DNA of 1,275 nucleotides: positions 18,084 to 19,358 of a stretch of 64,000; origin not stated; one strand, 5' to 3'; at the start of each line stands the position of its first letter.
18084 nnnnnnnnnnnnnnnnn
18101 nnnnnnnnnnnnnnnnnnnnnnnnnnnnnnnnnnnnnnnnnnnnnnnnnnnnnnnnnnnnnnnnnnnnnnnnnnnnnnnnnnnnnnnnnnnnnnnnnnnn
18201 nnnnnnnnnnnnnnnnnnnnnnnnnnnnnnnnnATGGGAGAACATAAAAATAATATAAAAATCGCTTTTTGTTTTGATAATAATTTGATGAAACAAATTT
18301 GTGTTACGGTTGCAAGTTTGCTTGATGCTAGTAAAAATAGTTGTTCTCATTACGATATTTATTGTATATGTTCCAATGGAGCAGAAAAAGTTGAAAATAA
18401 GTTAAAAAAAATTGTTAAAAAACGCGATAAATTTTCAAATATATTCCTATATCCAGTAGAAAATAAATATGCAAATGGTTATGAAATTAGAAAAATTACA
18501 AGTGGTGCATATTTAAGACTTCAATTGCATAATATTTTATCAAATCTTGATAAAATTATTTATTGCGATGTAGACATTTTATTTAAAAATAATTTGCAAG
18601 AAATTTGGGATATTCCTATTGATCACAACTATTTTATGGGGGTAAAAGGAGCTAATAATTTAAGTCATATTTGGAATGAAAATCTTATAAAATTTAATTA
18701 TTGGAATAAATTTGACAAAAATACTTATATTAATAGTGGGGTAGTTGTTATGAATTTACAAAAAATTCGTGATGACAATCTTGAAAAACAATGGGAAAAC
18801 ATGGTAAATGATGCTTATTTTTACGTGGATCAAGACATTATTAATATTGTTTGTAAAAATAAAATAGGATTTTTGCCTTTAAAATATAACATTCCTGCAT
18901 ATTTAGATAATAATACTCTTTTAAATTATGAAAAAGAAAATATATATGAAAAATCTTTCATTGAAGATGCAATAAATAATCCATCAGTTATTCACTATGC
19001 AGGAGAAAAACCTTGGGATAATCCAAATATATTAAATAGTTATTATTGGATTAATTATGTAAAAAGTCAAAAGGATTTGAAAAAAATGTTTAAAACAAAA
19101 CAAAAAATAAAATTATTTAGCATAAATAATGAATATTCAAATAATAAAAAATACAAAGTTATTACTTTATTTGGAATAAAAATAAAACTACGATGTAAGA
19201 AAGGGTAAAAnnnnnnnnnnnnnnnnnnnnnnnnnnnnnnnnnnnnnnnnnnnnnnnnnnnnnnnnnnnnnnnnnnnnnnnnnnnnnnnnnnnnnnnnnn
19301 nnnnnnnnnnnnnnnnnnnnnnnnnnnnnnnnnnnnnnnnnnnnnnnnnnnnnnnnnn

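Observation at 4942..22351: A portable ~27-31 aa Lys-rich peptide module (FSIKNEY-NNKKHK-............) is grafted onto nine glycan enzymes of unrelated folds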

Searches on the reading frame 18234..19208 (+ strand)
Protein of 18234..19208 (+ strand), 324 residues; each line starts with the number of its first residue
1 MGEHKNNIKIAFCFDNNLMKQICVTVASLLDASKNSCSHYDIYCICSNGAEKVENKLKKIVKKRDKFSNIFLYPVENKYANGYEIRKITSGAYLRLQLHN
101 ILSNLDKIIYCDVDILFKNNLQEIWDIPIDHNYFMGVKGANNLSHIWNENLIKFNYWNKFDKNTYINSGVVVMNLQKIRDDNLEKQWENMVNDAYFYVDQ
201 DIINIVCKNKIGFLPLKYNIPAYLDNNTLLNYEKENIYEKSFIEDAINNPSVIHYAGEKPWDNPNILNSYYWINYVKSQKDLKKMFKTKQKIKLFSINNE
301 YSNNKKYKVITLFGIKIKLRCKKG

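Call 4: search_protein_families(library=pfam, proteins=[window:18234-19208:+], max_evalue=0.01)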
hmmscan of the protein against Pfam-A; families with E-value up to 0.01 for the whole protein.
window:18234-19208:+ (324 aa): 2 families
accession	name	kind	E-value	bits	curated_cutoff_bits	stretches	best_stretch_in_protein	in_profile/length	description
PF01501.26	Glyco_transf_8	-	9.8e-33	114.2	24.3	1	10-263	2-251/253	Glycosyl transferase family 8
PF18404.7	Glyco_transf_24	-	5.6e-05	23.1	25.7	1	95-208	85-206/268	Glucosyltransferase 24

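Call 5: search_protein_families(library=ncbifam, proteins=[window:18234-19208:+], max_evalue=0.01)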
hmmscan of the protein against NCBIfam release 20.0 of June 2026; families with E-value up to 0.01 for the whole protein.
window:18234-19208:+ (324 aa): 1 family
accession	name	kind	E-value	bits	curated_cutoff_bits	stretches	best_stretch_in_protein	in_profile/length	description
NF011718.0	PRK15171.1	equivalog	2e-16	60.1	461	1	4-283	24-286/337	lipopolysaccharide 3-alpha-galactosyltransferase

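Call 20: find_encoding_contigs(protein=window:18234-19208:+, flank=3000, max_places=4)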
Protein window:18234-19208:+ (324 aa): 7 contigs read that carry it; 4 places shown.
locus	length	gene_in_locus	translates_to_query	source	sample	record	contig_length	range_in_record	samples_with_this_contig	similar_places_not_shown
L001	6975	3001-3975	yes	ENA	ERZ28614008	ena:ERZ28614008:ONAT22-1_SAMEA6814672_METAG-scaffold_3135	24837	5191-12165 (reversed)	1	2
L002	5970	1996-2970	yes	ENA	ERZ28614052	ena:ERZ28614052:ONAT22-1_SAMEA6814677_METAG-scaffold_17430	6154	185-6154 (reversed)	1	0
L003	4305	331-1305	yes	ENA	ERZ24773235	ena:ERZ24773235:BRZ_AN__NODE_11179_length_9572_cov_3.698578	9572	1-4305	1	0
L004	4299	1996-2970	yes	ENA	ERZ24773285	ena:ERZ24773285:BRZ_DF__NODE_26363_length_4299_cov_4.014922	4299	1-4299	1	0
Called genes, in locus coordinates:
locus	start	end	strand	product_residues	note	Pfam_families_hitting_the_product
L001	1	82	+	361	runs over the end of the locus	PF05050:Methyltransf_21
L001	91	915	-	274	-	PF13489:Methyltransf_23 (weak), PF08242:Methyltransf_12 (weak)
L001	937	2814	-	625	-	PF14305:ATPgrasp_TupA, PF04055:Radical_SAM, PF13186:SPASM (faint)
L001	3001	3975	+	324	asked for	PF01501:Glyco_transf_8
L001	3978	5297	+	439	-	PF04055:Radical_SAM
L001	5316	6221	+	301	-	PF13353:Fer4_12, PF04055:Radical_SAM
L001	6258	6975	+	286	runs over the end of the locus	PF05050:Methyltransf_21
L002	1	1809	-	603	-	?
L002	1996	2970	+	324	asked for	PF01501:Glyco_transf_8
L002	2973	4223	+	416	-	PF04055:Radical_SAM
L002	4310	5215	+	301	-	PF13353:Fer4_12, PF04055:Radical_SAM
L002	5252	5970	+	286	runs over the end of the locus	PF05050:Methyltransf_21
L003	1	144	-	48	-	?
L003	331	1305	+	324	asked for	PF01501:Glyco_transf_8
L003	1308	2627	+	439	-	PF04055:Radical_SAM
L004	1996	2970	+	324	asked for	PF01501:Glyco_transf_8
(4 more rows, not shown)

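Call 25: predict_structure(protein=window:18234-19208:+)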
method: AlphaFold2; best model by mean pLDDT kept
length: 324 residues; sequences in the alignment: 1
mean_pLDDT: 35.3   pTM: 0.21
mean pLDDT of the five models: 35.3, 30.2, 29.0, 27.7, 26.8
residues with pLDDT >= 90: 0; 70-90: 0; 50-70: 37; < 50: 287
segments of 3 or more residues with pLDDT < 50: 1-53, 60-260, 263-277, 291-303, 311-314
pLDDT, mean of each block of 10 residues (from residue 1): 34 39 39 40 42 51 45 36 28 28 25 24 25 24 25 29 27 28 33 27 26 25 30 32 32 34 43 47 57 39 54 54 52
secondary structure, 60 per line:
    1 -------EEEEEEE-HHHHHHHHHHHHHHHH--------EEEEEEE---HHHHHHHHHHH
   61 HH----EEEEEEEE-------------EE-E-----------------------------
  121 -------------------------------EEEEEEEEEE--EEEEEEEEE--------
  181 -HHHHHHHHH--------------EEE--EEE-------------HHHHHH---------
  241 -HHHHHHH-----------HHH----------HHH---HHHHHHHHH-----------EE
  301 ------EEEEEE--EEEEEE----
elements in order: E8-14 H16-31 E40-46 H50-62 E67-74 E152-161 E164-172 H182-190 E205-207 E210-212 H226-231 H242-248 H279-287 E307-312 E315-320
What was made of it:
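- Tried and rejected: Useless, at pLDDT 35 (call 25).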

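Call 41: find_homologous_proteins(query=window:18234-19208:+, max_evalue=1e-20)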
Query window:18234-19208:+ (324 aa): 186 proteins with E <= 1e-20 among 1933 candidates; the best 120 are listed.
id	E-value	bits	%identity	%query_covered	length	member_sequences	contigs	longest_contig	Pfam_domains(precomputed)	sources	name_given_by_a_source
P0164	9.7e-213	723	100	100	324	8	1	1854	PF01501.27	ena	-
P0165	4.7e-116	406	58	97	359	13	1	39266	PF01501.27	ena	-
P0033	8.8e-114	398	57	98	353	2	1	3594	PF01501.27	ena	-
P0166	2.8e-106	373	54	98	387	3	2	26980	PF01501.27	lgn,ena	-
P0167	6.8e-80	287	45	87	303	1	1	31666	PF01501.27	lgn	-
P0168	1.6e-78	282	47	88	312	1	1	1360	PF01501.27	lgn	-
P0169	2.9e-78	281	46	86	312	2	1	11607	PF01501.27,PF18404.8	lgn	-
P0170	1.0e-77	280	46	86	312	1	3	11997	PF01501.27,PF18404.8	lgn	-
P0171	6.2e-77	277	47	87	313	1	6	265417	PF01501.27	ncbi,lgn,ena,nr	ncbi:MAG: glycosyltransferase family 8 protein [Lachnospiraceae bacterium]|nr:glycosyltransferase fa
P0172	1.2e-76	276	46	87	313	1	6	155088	PF01501.27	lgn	-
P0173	2.8e-76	275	45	88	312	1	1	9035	PF01501.27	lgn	-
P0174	3.1e-76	275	45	87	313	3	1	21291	PF01501.27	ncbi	-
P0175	9.8e-76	273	45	86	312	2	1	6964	PF01501.27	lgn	-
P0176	1.1e-75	273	47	87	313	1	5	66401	PF01501.27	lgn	-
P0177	1.1e-75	273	45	87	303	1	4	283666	PF01501.27,PF18404.8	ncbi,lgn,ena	-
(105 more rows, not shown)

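Call 50: predict_structure(alignment_id=A6)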
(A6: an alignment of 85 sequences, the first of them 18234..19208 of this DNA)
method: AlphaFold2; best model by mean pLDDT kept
length: 324 residues; sequences in the alignment: 85
mean_pLDDT: 94.5   pTM: 0.88
mean pLDDT of the five models: 94.5, 94.3, 94.2, 93.9, 93.6
residues with pLDDT >= 90: 291; 70-90: 22; 50-70: 10; < 50: 1
segments of 3 or more residues with pLDDT < 50: none
pLDDT, mean of each block of 10 residues (from residue 1): 77 97 99 96 97 98 98 95 87 95 98 98 97 98 98 98 97 98 97 96 97 98 97 98 98 96 94 97 83 77 92 89 81
secondary structure, 60 per line:
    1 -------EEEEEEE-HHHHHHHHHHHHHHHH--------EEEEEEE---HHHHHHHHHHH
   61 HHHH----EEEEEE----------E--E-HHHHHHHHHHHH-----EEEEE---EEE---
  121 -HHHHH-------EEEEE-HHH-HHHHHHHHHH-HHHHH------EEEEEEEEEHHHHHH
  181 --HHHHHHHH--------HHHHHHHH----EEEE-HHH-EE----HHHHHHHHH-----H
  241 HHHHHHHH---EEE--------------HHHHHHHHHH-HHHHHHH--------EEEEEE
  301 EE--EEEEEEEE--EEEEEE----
elements in order: E8-14 H16-31 E40-46 H50-64 E69-74 H90-101 E107-111 E115-117 H122-126 E134-138 H144-153 H155-159 E166-174 H175-180 H183-190 H199-206 E211-214 H226-234 H240-248 E252-254 H269-278 H280-286 E295-302 E305-312 E315-320
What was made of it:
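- On Amphipathic-helix membrane-targeting sequences (LgtC/FucT tails, MinD-type MTS): AF2 predicts strands (call 50).
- On Cationic amphipathic beta-hairpin lipid-binding peptides: AF2 strands 305-312 and 315-320, plus 295-302 (call 50).
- AF2 with an 85-row alignment gives three strands at pLDDT 77-92, after an 8-residue linker of lower confidence (call 50).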

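Call 53: fold_search(model_id=the predicted structure, library=pdb)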
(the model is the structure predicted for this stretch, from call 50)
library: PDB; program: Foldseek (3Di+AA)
matches with E <= 10: 1401; with E <= 0.001: 169
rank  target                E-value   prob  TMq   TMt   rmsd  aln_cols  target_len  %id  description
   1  6u4b                  2.8e-18  1.00  0.71  0.42   4.5       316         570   21  WbbM bifunctional glycosytransferase apo structure (released 2020-01-22)
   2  1ss9                  6.8e-17  1.00  0.68  0.78   3.8       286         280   21  Crystal Structural Analysis of Active Site Mutant Q189E of LgtC (released 2004-09-21)
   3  1g9r                  2.6e-16  1.00  0.68  0.78   3.8       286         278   22  CRYSTAL STRUCTURE OF GALACTOSYLTRANSFERASE LGTC IN COMPLEX WITH MN AND UDP-2F-GALACTOSE (released 2001-02-14)
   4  5gvv_A                1.4e-13  1.00  0.61  0.51   5.0       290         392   16  Crystal structure of the glycosyltransferase GlyE in Streptococcus pneumoniae TIGR4 (released 2017-03-01)
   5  5gvv_F                2.9e-13  1.00  0.59  0.51   5.3       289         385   16  Crystal structure of the glycosyltransferase GlyE in Streptococcus pneumoniae TIGR4 (released 2017-03-01)
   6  7zll                  7.0e-13  1.00  0.62  0.70   5.1       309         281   13  Catalytic domain of UDP-Glucose Glycoprotein Glucosyltransferase from Chaetomium thermophilum in complex with the 5-[(mo (released 2023-04-26)
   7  3tzt_A                1.8e-12  1.00  0.58  0.78   4.6       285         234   22  The structure of a protein in glycosyl transferase family 8 from Anaerococcus prevotii. (released 2011-12-07)
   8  3tzt_B                1.8e-12  1.00  0.57  0.77   4.7       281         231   23  The structure of a protein in glycosyl transferase family 8 from Anaerococcus prevotii. (released 2011-12-07)
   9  5gvw_C                2.2e-12  1.00  0.58  0.49   6.0       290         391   17  Crystal structure of the apo-form glycosyltransferase GlyE in Streptococcus pneumoniae TIGR4 (released 2017-03-01)
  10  9e1t_A                2.4e-12  1.00  0.57  0.32   4.7       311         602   17  CryoEM structure of LARGE1 bound to UDP-GlcA (released 2025-02-12)
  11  5gvw_B                3.5e-12  1.00  0.60  0.51   5.6       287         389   15  Crystal structure of the apo-form glycosyltransferase GlyE in Streptococcus pneumoniae TIGR4 (released 2017-03-01)
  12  7zkc_A                3.7e-12  1.00  0.59  0.67   5.3       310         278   13  Catalytic domain of UDP-Glucose Glycoprotein Glucosyltransferase from Chaetomium thermophilum (apo form) (released 2022-04-20)
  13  7zxw_A                3.9e-12  1.00  0.61  0.69   4.9       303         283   14  Catalytic domain of UDP-Glucose Glycoprotein Glucosyltransferase from Chaetomium thermophilum in complex with the 5-[( (released 2022-11-30)
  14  6ts2_C                3.9e-12  1.00  0.58  0.19   8.2       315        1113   14  Truncated version of Chaetomium thermophilum UDP-Glucose Glucosyl Transferase (UGGT) lacking domain TRXL2 (417-650). (released 2020-01-08)
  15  7zvj_A                4.7e-12  1.00  0.55  0.32   5.2       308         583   18  Homodimeric structure of LARGE1 (released 2022-11-30)
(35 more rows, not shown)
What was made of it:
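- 19113..19193 (+): Tag copy 7, C-terminus of a GT8 glycosyltransferase (gene 18234-19208): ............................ The AF2 model has strands 295-302, 305-312 and 315-320 at pLDDT 77-92, outside the GT8 fold (calls 50, 53).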
